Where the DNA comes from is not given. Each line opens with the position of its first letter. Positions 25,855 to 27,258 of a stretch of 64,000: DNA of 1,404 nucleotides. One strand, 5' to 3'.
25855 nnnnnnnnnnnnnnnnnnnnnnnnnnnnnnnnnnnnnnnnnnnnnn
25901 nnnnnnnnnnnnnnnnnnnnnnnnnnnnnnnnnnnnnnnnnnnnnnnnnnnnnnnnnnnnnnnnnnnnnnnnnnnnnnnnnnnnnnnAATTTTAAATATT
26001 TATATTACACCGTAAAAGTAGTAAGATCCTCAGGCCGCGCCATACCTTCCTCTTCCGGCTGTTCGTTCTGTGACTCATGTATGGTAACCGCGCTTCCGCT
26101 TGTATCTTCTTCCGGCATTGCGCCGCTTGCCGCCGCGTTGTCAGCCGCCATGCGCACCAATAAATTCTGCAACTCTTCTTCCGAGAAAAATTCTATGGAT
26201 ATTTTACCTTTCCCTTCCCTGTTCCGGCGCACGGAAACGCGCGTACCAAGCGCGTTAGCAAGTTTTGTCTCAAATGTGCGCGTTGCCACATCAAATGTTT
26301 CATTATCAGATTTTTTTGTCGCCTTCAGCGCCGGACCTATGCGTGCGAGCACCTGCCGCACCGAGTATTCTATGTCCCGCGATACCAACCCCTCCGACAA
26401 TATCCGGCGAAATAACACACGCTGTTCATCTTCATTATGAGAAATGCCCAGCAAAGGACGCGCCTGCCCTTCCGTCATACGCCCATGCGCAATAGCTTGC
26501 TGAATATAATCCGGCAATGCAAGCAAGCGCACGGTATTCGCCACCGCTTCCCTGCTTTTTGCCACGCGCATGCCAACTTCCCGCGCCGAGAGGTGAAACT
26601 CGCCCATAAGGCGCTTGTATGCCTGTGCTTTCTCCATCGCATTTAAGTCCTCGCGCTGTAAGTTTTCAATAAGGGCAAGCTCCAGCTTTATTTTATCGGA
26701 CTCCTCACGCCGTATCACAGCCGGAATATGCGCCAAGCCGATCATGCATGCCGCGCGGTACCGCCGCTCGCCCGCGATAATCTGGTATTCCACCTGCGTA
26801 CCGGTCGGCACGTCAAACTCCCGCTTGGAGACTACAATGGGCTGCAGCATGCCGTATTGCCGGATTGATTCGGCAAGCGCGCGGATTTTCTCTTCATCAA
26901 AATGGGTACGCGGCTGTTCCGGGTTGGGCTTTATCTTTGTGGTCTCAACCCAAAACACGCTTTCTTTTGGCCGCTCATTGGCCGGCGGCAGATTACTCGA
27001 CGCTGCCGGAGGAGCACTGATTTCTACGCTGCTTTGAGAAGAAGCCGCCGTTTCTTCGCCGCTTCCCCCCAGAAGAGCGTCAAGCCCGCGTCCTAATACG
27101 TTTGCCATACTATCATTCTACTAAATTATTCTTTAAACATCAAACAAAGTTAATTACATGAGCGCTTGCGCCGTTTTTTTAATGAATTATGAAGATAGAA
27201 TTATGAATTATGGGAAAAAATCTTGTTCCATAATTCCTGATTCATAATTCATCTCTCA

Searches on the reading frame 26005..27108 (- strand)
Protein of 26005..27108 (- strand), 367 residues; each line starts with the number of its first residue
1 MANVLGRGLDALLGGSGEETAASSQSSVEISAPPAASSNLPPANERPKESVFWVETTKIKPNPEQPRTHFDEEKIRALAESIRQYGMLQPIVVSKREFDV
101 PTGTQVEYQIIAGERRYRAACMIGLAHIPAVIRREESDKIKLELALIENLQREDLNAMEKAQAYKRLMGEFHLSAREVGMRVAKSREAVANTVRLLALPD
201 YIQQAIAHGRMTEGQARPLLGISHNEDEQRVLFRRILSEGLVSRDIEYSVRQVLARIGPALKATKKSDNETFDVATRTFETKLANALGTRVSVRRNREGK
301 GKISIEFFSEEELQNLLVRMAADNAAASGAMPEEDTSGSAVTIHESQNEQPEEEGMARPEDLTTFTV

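Call 29: search_protein_families(library=pfam, max_evalue=0.01, proteins=[window:26005-27108:-])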
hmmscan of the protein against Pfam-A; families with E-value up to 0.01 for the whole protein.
window:26005-27108:- (367 aa): 3 families
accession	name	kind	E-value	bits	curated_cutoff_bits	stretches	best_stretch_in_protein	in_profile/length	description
PF02195.25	ParB_N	-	9.8e-29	99.7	26.3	1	54-151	6-95/95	ParB N-terminal domain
PF17762.8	HTH_ParB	-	3.8e-28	98.1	22.6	1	153-253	1-100/102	ParB HTH domain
PF23552.2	ParB_C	-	6e-10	38.9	23.8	1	276-319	5-48/50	ParB dimerisation domain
